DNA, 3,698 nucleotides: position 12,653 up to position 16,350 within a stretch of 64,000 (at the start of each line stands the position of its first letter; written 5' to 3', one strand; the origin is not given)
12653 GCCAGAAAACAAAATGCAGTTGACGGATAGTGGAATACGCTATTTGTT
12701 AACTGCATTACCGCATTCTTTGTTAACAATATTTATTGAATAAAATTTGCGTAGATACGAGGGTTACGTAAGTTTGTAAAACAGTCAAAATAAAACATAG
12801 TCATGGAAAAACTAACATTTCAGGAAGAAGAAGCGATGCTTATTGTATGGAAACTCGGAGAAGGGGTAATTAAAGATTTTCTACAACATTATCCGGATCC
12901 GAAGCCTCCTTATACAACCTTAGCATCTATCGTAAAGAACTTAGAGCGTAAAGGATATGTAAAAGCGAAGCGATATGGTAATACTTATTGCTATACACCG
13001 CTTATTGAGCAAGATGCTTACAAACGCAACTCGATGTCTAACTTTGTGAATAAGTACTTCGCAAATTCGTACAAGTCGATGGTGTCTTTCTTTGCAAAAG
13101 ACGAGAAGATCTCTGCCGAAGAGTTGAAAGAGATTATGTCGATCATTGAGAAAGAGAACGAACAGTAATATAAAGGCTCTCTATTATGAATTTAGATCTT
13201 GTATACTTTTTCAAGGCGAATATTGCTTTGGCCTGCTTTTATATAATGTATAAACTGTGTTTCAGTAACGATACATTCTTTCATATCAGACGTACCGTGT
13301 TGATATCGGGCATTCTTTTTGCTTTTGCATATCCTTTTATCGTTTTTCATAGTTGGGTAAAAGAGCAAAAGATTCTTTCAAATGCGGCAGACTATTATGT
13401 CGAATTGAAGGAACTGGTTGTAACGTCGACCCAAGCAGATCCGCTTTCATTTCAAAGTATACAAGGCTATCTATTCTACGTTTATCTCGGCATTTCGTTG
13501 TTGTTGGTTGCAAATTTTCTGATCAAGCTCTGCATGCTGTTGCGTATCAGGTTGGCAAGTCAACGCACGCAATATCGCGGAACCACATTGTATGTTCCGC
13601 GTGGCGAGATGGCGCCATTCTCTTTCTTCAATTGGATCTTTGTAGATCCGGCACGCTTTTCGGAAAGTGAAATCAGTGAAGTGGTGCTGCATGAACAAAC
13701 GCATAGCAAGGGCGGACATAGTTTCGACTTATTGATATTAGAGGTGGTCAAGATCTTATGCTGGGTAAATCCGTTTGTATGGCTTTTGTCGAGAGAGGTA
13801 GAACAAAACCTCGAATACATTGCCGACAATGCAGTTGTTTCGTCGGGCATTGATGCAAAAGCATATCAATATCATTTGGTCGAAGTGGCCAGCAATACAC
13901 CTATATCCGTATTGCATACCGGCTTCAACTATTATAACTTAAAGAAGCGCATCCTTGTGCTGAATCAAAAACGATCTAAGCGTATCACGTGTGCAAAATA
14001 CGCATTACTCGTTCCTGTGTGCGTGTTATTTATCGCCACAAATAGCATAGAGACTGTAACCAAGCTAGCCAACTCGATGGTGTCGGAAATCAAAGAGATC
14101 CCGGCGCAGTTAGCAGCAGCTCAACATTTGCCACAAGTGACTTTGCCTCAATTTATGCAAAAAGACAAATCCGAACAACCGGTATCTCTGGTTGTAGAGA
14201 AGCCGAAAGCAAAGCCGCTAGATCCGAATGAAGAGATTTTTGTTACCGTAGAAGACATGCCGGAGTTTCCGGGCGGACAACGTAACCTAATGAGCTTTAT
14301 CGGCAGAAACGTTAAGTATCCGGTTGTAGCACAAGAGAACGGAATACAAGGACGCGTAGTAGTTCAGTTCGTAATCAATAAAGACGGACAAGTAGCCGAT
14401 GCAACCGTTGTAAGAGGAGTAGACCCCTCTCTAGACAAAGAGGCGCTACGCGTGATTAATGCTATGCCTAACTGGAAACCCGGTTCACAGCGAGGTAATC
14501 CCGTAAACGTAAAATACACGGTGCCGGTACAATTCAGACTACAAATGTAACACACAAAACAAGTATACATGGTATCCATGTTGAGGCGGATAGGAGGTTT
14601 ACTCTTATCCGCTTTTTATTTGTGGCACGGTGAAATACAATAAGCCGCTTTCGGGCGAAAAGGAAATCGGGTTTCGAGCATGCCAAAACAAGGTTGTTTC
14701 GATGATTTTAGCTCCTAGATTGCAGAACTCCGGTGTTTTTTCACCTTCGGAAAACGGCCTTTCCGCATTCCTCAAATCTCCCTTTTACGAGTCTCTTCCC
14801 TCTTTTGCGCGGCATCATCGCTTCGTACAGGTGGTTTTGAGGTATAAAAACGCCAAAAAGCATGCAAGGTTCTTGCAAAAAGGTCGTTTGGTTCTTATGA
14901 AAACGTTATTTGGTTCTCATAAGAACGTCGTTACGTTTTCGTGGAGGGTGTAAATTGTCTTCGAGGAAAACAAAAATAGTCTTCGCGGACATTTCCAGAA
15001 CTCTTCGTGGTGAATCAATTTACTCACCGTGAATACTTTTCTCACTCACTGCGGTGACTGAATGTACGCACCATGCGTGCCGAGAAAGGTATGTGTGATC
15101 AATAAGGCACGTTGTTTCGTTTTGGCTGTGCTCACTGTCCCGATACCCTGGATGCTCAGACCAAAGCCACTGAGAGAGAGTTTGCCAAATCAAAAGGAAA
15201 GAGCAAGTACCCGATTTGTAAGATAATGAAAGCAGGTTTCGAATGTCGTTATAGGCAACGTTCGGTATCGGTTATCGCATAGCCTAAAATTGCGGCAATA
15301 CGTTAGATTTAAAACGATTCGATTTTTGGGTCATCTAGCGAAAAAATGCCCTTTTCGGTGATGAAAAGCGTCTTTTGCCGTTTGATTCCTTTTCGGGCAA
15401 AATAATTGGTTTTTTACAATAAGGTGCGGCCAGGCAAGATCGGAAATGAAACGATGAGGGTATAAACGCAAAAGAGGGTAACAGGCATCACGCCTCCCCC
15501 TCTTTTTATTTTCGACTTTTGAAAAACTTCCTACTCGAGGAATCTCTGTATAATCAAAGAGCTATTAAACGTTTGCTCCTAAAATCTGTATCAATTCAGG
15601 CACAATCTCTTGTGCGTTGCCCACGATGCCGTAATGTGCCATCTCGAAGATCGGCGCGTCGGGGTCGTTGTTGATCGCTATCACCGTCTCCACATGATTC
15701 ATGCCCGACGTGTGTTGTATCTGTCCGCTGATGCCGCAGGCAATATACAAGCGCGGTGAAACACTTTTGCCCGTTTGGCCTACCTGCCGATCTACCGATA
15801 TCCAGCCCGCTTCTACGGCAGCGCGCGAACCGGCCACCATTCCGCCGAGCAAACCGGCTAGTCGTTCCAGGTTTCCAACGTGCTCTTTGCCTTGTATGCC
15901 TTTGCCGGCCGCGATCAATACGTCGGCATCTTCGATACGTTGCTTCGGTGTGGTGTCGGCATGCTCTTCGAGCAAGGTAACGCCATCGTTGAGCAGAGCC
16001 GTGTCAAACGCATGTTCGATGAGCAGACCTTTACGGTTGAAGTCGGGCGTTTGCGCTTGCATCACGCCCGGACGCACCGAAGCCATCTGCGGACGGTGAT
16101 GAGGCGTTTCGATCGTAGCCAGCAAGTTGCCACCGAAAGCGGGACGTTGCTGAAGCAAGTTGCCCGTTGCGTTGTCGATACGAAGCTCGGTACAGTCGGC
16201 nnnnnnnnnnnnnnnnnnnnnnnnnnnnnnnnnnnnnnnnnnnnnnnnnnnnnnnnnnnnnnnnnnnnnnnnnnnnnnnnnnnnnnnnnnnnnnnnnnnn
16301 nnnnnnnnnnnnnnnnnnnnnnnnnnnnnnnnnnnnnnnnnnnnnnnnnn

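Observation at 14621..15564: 0.94-kb non-coding gap built from a phased 22-bp degenerate repeat (core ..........)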

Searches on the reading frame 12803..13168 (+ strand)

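Call 13: search_protein_families(library=pfam, proteins=[window:12803-13168:+], max_evalue=0.01)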
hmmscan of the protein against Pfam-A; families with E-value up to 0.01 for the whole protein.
window:12803-13168:+ (121 aa): 1 family
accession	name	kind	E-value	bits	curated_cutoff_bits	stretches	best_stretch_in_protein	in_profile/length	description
PF03965.22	Penicillinase_R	-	3e-27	95.7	22.6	1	5-116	2-114/115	Penicillinase repressor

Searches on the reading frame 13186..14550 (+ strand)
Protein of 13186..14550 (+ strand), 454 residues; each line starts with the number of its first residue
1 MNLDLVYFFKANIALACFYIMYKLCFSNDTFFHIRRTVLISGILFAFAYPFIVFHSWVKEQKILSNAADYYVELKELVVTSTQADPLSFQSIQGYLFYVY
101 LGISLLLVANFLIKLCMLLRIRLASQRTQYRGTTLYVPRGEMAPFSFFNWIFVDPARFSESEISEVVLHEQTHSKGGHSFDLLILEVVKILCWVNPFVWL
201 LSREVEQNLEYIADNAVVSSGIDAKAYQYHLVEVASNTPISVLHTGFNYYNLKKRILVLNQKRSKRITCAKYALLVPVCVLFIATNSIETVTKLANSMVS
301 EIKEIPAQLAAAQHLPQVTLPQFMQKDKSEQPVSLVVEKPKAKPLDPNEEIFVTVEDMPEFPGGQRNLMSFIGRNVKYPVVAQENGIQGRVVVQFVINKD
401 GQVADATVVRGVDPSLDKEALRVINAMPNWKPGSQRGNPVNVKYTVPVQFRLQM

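Call 12: find_encoding_contigs(protein=window:13186-14550:+, flank=6000, max_places=10)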
Protein window:13186-14550:+ (454 aa): 2 contigs read that carry it; 2 places shown.
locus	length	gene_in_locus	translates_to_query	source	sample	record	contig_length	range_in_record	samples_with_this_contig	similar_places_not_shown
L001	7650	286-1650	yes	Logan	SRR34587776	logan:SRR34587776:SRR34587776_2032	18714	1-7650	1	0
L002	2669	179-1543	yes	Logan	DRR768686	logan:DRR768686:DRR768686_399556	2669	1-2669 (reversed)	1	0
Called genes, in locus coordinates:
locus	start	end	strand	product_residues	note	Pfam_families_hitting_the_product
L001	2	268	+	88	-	?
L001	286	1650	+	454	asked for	PF05569:Peptidase_M56, PF03544:TonB_C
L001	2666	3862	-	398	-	PF12797:Fer4_2 (faint), PF12838:Fer4_7, PF13237:Fer4_10 (faint), PF14697:Fer4_21 (weak), PF00037:Fer4 (weak), PF12837:Fer4_6 (weak), PF01012:ETF, PF00766:ETF_alpha, +1 more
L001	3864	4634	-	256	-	PF01012:ETF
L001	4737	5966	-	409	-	PF00890:FAD_binding_2, PF01134:GIDA (faint), PF01266:DAO, PF04820:Trp_halogenase (faint), PF07992:Pyr_redox_2 (faint), PF12831:FAD_oxidored (faint)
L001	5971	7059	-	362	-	PF00155:Aminotran_1_2 (weak), PF00266:Aminotran_5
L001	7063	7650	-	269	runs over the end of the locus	PF00702:Hydrolase, PF13419:HAD_2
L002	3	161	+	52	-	?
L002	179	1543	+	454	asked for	PF05569:Peptidase_M56, PF03544:TonB_C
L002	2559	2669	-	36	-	?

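Call 13: search_protein_families(library=pfam, proteins=[window:13186-14550:+], max_evalue=0.01)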
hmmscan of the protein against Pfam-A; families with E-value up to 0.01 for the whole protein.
window:13186-14550:+ (454 aa): 2 families
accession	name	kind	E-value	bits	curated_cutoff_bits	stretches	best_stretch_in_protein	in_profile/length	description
PF03544.19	TonB_C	-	1.7e-22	80.1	24.6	1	375-452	2-79/79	Gram-negative bacterial TonB protein C-terminal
PF05569.17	Peptidase_M56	-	4.4e-13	49.5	31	1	157-257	187-294/296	BlaR1 peptidase M56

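Call 46: find_homologous_proteins(query=window:13186-14550:+, max_evalue=1e-60)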
Query window:13186-14550:+ (454 aa): 1740 proteins with E <= 1e-60 among 8000 candidates; the best 120 are listed.
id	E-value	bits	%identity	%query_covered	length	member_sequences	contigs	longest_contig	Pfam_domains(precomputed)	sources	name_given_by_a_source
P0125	4.1e-297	1003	98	100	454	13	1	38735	PF03544.20,PF05569.18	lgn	-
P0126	9.3e-285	962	93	100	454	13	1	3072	PF03544.20,PF05569.18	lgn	-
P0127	3.5e-273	924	90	100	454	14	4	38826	PF03544.20,PF05569.18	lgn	-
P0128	3.4e-167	575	56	100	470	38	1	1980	PF03544.20,PF05569.18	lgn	-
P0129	5.2e-167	574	39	100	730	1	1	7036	PF03544.20,PF05569.18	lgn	-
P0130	2.4e-166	572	56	100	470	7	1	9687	PF03544.20,PF05569.18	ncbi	ncbi:MAG: TonB family protein [Tannerellaceae bacterium]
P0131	4.2e-164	565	40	99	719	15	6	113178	PF03544.20,PF05569.18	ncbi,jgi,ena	-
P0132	4.5e-164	565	40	99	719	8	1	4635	PF03544.20,PF05569.18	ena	-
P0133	1.1e-163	563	40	99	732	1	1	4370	PF03544.20,PF05569.18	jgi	-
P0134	1.0e-162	560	40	99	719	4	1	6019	PF03544.20,PF05569.18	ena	-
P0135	1.8e-161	556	39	99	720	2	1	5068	PF03544.20,PF05569.18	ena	-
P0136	1.2e-159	550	39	99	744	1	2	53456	PF03544.20,PF05569.18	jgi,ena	-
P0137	3.1e-159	549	39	99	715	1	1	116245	PF03544.20,PF05569.18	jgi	-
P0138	1.8e-152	526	42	99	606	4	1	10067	PF03544.20,PF05569.18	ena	-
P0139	1.9e-152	526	37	99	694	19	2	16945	PF03544.20,PF05569.18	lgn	-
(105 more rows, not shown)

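Call 55: find_encoding_contigs(protein=P0128, flank=5000, max_places=3)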
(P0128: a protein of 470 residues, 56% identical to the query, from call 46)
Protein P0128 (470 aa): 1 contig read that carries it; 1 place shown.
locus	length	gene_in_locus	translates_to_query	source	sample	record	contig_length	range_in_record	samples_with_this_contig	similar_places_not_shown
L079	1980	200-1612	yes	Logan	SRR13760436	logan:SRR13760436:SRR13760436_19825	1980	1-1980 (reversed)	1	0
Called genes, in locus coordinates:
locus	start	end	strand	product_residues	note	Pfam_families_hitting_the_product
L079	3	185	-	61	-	?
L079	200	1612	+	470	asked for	PF05569:Peptidase_M56, PF03544:TonB_C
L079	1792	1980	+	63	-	?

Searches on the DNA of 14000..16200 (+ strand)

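Call 4: search_rna_families(source=window, start=14000, end=16200, threshold=evalue, max_evalue=10)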
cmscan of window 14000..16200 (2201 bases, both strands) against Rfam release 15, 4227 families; matches with E-value up to 10: 1.
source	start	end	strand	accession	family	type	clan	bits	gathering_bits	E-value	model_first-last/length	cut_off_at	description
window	15074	15144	-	RF02465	Ms_AS-5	Gene; sRNA;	-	16.3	46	8.7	1-45/45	no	Mycobacterium sRNA Ms_AS-5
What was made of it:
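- On Described RNA families (Rfam 15): The only hit is a chance match at E 8.7 (call 4).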

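Call 47: search_dna_similar(query=window:14845-15465:+, collection=plasmids, mode=distant, max_evalue=0.01, max_rows=10)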
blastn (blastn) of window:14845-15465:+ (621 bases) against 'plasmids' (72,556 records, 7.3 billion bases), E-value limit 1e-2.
No match.

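Call 48: search_dna_similar(query=window:14845-15465:+, collection=phages, mode=distant, max_evalue=0.01, max_rows=10)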
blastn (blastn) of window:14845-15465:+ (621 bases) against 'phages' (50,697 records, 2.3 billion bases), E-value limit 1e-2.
No match.
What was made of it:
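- On Iterons / replication origin: There is no blastn match in PLSDB or phage records (calls 47, 48).
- There is no plasmid or phage match (calls 47, 48).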

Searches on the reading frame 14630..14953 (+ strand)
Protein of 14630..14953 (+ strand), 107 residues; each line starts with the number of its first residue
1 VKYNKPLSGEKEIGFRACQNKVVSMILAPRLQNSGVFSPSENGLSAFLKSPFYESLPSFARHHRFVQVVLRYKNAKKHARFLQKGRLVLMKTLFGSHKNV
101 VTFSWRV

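Call 13: search_protein_families(library=pfam, proteins=[window:14630-14953:+], max_evalue=0.01)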
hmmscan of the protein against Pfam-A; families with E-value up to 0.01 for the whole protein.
window:14630-14953:+ (107 aa): 0 families

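Call 65: find_homologous_proteins(query=window:14630-14950:+, max_evalue=0.001)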
Query window:14630-14950:+: 1 candidates shared short words with the query, none scored E <= 0.001.

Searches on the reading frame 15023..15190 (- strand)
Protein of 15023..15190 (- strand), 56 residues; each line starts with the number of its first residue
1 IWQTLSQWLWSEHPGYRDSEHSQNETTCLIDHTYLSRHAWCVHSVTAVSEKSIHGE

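Call 69: search_protein_representatives(protein=window:15023-15190:-)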
Query: 56 residues. Proteins with E-value up to 0.001 (for the whole library): 1; up to 1e-10: 0; up to 1e-30: 0. The best 1 are listed.
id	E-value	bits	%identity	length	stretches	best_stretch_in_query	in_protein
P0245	6.5e-09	51.7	70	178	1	10-56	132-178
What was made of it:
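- One database protein (P0245, 178 aa) matches the minus-strand translation of 15023-15190 (E 6.5e-9; call 69).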

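Call 73: search_protein_families(library=pfam, proteins=[P0245], max_evalue=1)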
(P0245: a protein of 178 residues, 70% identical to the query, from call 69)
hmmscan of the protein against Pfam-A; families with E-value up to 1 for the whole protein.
P0245 (178 aa): 1 family
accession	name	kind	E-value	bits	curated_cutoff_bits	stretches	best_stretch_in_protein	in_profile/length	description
PF18447.7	FN3_7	-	0.16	12.6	34.3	1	37-104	25-95/97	Fibronectin type III domain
